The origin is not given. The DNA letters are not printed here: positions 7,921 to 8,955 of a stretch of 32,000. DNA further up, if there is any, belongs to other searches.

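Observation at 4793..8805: Orphan GrsA/TycA-like A-T-E module with a coupled thioesterase and no condensation domain in reach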

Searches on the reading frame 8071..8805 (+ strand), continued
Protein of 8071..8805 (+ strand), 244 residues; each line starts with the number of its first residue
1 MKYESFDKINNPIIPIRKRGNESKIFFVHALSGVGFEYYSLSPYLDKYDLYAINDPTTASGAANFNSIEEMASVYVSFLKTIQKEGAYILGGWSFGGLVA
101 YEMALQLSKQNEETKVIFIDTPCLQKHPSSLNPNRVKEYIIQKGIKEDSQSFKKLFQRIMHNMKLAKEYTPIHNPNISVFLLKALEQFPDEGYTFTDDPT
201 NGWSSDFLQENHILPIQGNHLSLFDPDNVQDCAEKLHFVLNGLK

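Call 55: find_encoding_contigs(protein=P0263, flank=10000, max_places=4)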
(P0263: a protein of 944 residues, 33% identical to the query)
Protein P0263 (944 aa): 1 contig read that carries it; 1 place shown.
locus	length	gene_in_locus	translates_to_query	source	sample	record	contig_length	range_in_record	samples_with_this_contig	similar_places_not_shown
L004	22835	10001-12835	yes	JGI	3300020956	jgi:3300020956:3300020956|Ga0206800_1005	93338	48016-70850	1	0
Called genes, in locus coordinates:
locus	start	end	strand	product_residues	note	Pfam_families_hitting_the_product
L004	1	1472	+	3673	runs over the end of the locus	PF00668:Condensation, PF00501:AMP-binding, PF00550:PP-binding, PF00668:Condensation, PF00501:AMP-binding, PF13193:AMP-binding_C, PF00550:PP-binding, PF00668:Condensation, +5 more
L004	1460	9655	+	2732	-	-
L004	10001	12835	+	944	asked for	PF13193:AMP-binding_C (faint), PF00550:PP-binding, PF00668:Condensation, PF00975:Thioesterase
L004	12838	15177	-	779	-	-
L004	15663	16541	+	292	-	PF13621:Cupin_8, PF08007:JmjC_2 (weak)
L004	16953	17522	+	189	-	-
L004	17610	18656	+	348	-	PF17761:DUF1016_N, PF06250:YhcG_C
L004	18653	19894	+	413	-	PF02899:Phage_int_SAM_1 (faint), PF13495:Phage_int_SAM_4 (faint), PF00589:Phage_integrase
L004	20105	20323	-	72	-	-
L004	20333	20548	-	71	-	-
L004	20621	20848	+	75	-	-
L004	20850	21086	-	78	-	-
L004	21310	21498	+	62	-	-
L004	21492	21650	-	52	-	-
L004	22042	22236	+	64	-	PF03389:MobA_MobL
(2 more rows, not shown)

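Call 67: search_dna_similar(query=window:8071-8802:+, collection=plasmids, mode=protein, max_evalue=1e-10, max_rows=25)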
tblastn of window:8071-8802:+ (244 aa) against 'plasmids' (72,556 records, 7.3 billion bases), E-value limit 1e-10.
Records with a match: 209; places in all: 241; records where one place covers at least 80% of the query: 23.
Best place of each record, by identity: <60% 209.
By first word of the organism name: Ralstonia 107; Streptomyces 30; Bacillus 18; Mycetohabitans 9; Nostoc 8; Leptolyngbya 4; Legionella 3; Vibrio 3; Acinetobacter 3; Burkholderia 2; and 17 more.
By predicted mobility (MOB-suite, as given by PLSDB): mobilizable 114; non-mobilizable 87; conjugative 8.
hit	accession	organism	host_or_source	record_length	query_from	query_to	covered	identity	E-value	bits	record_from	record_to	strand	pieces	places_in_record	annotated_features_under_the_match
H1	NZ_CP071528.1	Legionella lytica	Acanthamoeba castellanii,bacterial ...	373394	5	240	97%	32.0%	1e-19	95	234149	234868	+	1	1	amino acid adenylation domain-containing protein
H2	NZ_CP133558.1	Bacillus wiedmannii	Thaumetopoea processionea,liquid culture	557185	8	243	97%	27.7%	7e-23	103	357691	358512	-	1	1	amino acid adenylation domain-containing protein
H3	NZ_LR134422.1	Legionella adelaidensis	environmental,Cooling tower water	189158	2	204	83%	31.9%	2e-16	86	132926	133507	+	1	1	type I polyketide synthase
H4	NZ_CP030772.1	Streptomyces sp. YIM 121038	pure culture,soil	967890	11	241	95%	27.9%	6e-25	109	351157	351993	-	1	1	non-ribosomal peptide synthetase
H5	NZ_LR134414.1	Legionella adelaidensis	environmental,Cooling tower water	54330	25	241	89%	29.6%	4e-14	79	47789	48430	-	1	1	amino acid adenylation domain-containing protein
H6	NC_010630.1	Nostoc punctiforme PCC 73102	-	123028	13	241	94%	27.5%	7e-17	87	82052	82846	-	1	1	non-ribosomal peptide synthetase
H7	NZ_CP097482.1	Chroococcidiopsis sp. CCNUC1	cell culture,soil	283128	10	241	95%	27.0%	3e-16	85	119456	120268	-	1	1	non-ribosomal peptide synthetase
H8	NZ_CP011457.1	Anabaena sp. WA102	Mixed culture,Anderson Lake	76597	11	241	95%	26.9%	6e-19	92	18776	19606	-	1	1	non-ribosomal peptide synthetase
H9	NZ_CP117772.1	Nostoc sp. UHCC 0926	whole organism,lichen surface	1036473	13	241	94%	26.9%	1e-15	83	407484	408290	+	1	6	none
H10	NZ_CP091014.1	Burkholderia cenocepacia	-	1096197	13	230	89%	28.1%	2e-13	76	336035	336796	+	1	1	none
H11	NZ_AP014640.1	Leptolyngbya boryana IAM M-101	-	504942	10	236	93%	26.9%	2e-18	91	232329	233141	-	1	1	non-ribosomal peptide synthetase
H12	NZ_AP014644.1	Leptolyngbya boryana dg5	-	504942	10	236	93%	26.9%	2e-18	91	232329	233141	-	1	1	non-ribosomal peptide synthetase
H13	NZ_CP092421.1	Leptolyngbya boryana IU 594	-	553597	10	236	93%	26.9%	2e-18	91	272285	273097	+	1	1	non-ribosomal peptide synthetase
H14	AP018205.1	Leptolyngbya boryana NIES-2135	-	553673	10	236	93%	26.9%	2e-18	91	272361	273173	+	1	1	amino acid adenylation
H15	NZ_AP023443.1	Nostoc sp. MS1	-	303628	13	237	92%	26.2%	2e-12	74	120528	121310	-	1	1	non-ribosomal peptide synthetase/type I polyketide synthase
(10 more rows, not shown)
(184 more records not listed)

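Call 68: get_annotated_region(hit=H1, flank=12000)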
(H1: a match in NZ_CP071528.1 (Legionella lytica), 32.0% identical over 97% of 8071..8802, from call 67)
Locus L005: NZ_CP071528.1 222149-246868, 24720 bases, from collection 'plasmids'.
description: Legionella lytica strain PCM 2298 plasmid pLlyPCM2298_1, complete sequence
organism: Legionella lytica (NCBI taxid 96232)
taxonomy: Bacteria; Pseudomonadota; Gammaproteobacteria; Legionellales; Legionellaceae; Legionella; Legionella lytica
host: -; source: Acanthamoeba castellanii,bacterial culture; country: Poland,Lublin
typing (MOB-suite, as given by PLSDB): non-mobilizable
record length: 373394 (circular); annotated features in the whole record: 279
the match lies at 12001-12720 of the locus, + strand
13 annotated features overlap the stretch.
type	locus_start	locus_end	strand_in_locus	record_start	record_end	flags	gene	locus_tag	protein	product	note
CDS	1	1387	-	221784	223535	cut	-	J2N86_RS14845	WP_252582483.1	hypothetical protein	-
CDS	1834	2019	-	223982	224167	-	-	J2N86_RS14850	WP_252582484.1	hypothetical protein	-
CDS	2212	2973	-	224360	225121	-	-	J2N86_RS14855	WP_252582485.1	hypothetical protein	-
CDS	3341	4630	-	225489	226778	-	-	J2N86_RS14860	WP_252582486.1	hypothetical protein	-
CDS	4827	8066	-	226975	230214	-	-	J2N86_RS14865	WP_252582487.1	hypothetical protein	-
CDS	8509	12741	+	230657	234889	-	-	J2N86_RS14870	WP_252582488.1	amino acid adenylation domain-containing protein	-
CDS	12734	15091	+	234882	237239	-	-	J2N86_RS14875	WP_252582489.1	ATP-binding protein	-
CDS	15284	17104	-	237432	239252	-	-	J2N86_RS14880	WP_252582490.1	DUF1566 domain-containing protein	-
CDS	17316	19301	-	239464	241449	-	-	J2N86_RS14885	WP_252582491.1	hypothetical protein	-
CDS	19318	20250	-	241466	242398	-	-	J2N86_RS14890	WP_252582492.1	hypothetical protein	-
CDS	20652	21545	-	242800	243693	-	-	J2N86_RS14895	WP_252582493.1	LysR family transcriptional regulator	-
CDS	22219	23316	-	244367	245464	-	-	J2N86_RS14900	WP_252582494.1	hypothetical protein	-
CDS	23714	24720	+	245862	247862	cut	-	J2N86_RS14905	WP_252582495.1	Fic family protein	-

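Call 69: get_annotated_region(hit=H5, flank=12000)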
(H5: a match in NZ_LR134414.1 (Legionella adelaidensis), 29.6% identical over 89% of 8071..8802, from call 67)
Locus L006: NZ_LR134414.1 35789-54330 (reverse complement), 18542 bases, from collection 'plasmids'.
description: Legionella adelaidensis strain NCTC12735 plasmid 5, complete sequence
organism: Legionella adelaidensis (NCBI taxid 45056)
taxonomy: Bacteria; Pseudomonadota; Gammaproteobacteria; Legionellales; Legionellaceae; Legionella; Legionella adelaidensis
host: -; source: environmental,Cooling tower water; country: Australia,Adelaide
typing (MOB-suite, as given by PLSDB): non-mobilizable
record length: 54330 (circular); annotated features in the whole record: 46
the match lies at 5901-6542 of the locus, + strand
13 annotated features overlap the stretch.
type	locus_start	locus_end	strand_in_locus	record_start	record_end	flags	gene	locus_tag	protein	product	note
CDS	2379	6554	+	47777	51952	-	-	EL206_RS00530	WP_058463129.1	amino acid adenylation domain-containing protein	-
CDS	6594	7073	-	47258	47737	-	-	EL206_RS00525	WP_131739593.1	hypothetical protein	-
CDS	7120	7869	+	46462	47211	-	-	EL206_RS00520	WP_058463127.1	hypothetical protein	-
CDS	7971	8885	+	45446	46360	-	-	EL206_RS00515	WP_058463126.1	sulfite exporter TauE/SafE family protein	GO:0006810 - transport [Evidence IEA]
CDS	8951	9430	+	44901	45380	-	yjgA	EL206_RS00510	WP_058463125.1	ribosome biogenesis factor YjgA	GO:0042254 - ribosome biogenesis [Evidence IEA]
CDS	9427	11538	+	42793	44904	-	rlmKL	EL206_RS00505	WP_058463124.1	bifunctional 23S rRNA (guanine(2069)-N(7))-methyltransferase RlmK/23S rRNA (guanine(2445)-N(2))-methyltransferase RlmL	GO:0031167 - rRNA methylation [Evidence IEA]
CDS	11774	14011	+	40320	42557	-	parC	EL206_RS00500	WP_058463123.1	DNA topoisomerase IV subunit A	GO:0006265 - DNA topological change [Evidence IEA]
CDS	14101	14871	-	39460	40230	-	-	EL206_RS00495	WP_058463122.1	SDR family oxidoreductase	-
CDS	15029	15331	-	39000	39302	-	-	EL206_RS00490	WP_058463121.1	cell division protein ZapA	GO:0000917 - division septum assembly [Evidence IEA]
CDS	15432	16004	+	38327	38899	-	-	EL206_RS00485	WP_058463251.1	YecA family protein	-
CDS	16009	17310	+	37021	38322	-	pepP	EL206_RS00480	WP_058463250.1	Xaa-Pro aminopeptidase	-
CDS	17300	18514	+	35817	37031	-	-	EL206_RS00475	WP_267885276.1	FAD-dependent monooxygenase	-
CDS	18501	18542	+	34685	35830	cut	-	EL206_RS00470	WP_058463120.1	FAD-dependent monooxygenase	-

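Call 70: search_protein_families(library=pfam, proteins=[L005:8509-12741:+, L005:12734-15091:+, L006:2379-6554:+, L006:7120-7869:+, L006:6594-7073:-, L005:4827-8066:-], max_evalue=0.0001)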
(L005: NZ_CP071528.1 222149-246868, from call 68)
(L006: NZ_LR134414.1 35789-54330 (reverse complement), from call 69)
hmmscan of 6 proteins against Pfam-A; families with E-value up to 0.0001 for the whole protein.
L005:8509-12741:+ (1410 aa): 7 families
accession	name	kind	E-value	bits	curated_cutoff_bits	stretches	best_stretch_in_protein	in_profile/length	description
PF00501.34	AMP-binding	-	2.8e-90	303.3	29.9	1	581-930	2-384/384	AMP-binding enzyme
PF00975.26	Thioesterase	-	1.5e-24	88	26.4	1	1184-1403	2-225/226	Thioesterase domain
PF00550.31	PP-binding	-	2.6e-15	56.9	20.8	1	1092-1154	2-66/67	Phosphopantetheine attachment site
PF00551.24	Formyl_trans_N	-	4.5e-13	49.8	26.1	1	80-162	91-173/181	Formyl transferase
PF00668.25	Condensation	-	7.8e-09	35.2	30.6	1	323-556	194-451/456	Condensation domain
PF13193.12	AMP-binding_C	-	2.4e-07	32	24.5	1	987-1062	1-76/76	AMP-binding enzyme C-terminal domain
PF02911.23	Formyl_trans_C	-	1.9e-06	28.4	21.1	1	198-294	4-95/100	Formyl transferase, C-terminal domain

L005:12734-15091:+ (785 aa): 7 families
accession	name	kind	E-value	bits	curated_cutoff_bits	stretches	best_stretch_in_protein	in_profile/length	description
PF02518.31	HATPase_c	-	5.4e-27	94.9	26.4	1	376-487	2-107/111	Histidine kinase-, DNA gyrase B-, and HSP90-like ATPase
PF00072.30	Response_reg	-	2.1e-23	83.1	30.2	1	518-629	2-108/111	Response regulator receiver domain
PF00512.31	HisKA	-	2e-15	57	26.9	1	262-326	1-65/66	His Kinase A (phospho-acceptor) domain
PF08448.16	PAS_4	-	1.1e-13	51.8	23.1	1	138-242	6-108/110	PAS fold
PF01627.28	Hpt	-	3.1e-09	37.4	24.6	1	700-764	8-72/84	Hpt domain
PF13426.13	PAS_9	-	4.3e-09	37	27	0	148-241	13-103/103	PAS domain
PF00989.32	PAS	-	9.5e-06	26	22.6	0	16-58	4-46/113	PAS fold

L006:2379-6554:+ (1391 aa): 5 families
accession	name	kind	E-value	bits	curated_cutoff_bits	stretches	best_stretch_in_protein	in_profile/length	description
PF00501.34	AMP-binding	-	8.6e-75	252.4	29.9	1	568-923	1-384/384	AMP-binding enzyme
PF00975.26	Thioesterase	-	2e-23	84.3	26.4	1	1174-1290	2-119/226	Thioesterase domain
PF00551.24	Formyl_trans_N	-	1.8e-19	70.6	26.1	1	60-157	77-174/181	Formyl transferase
PF00550.31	PP-binding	-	4.7e-14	52.8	20.8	1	1086-1146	3-65/67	Phosphopantetheine attachment site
PF13193.12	AMP-binding_C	-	8.3e-07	30.3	24.5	1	982-1055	2-76/76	AMP-binding enzyme C-terminal domain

L006:7120-7869:+ (249 aa): 0 families

L006:6594-7073:- (159 aa): 0 families

L005:4827-8066:- (1079 aa): 0 families

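Call 88: find_encoding_contigs(protein=P0259, flank=6000, max_places=3)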
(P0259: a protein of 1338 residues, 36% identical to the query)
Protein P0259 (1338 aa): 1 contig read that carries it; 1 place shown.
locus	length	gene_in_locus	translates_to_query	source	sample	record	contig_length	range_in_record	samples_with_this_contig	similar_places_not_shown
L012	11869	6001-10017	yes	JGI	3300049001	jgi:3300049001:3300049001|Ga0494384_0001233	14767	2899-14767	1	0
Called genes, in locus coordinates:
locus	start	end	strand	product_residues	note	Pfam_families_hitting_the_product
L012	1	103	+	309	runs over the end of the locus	-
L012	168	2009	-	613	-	-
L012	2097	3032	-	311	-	-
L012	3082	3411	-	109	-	PF13358:DDE_3 (weak)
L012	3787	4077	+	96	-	-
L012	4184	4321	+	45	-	-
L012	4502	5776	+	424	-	PF04101:Glyco_tran_28_C (weak), PF00201:UDPGT, PF06722:EryCIII-like_C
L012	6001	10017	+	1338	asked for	PF00551:Formyl_trans_N, PF02911:Formyl_trans_C (weak), PF00501:AMP-binding, PF00550:PP-binding, PF00975:Thioesterase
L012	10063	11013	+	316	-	-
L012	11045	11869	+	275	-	?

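Call 89: find_encoding_contigs(protein=P0258, flank=6000, max_places=3)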
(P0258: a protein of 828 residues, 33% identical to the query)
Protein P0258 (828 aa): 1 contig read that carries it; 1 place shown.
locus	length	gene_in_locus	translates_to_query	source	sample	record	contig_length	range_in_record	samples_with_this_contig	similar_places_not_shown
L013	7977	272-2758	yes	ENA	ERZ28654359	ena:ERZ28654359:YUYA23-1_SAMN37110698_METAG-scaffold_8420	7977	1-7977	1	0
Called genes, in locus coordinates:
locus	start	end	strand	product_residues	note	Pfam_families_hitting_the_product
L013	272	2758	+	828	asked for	PF00501:AMP-binding, PF13193:AMP-binding_C, PF00550:PP-binding, PF00975:Thioesterase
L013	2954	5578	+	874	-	PF13428:TPR_14 (faint), PF25058:ARM_TT21 (faint), PF13174:TPR_6 (faint), PF13424:TPR_12 (faint), PF14559:TPR_19 (faint), PF00515:TPR_1 (faint), PF13414:TPR_11 (weak), PF13432:TPR_16, +5 more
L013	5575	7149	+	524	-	PF13768:VWA_3 (weak)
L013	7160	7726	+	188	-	PF03602:Cons_hypoth95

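Call 90: find_encoding_contigs(protein=P0256, flank=6000, max_places=3)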
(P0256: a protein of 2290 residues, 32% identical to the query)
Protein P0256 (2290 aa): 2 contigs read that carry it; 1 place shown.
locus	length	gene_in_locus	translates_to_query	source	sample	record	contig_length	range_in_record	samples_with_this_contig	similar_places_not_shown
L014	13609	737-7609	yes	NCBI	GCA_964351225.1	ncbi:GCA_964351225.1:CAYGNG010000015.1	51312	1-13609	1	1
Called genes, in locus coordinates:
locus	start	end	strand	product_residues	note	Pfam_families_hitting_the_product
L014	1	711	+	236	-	?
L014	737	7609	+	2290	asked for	PF00109:ketoacyl-synt, PF02801:Ketoacyl-synt_C, PF16197:KAsynt_C_assoc, PF22621:CurL-like_PKS_C, PF00106:adh_short, PF08659:KR, PF00550:PP-binding (weak), PF00975:Thioesterase, +2 more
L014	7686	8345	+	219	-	PF22624:AASDHPPT_N, PF01648:ACPS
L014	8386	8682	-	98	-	PF03776:MinE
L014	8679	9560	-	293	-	PF02374:ArsA_ATPase (weak), PF09140:MipZ, PF10609:ParA, PF13614:AAA_31, PF01656:CbiA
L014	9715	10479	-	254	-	PF05209:MinC_N, PF03775:MinC_C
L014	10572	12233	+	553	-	PF00501:AMP-binding, PF13193:AMP-binding_C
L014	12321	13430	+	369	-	-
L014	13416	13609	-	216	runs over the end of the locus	PF02163:Peptidase_M50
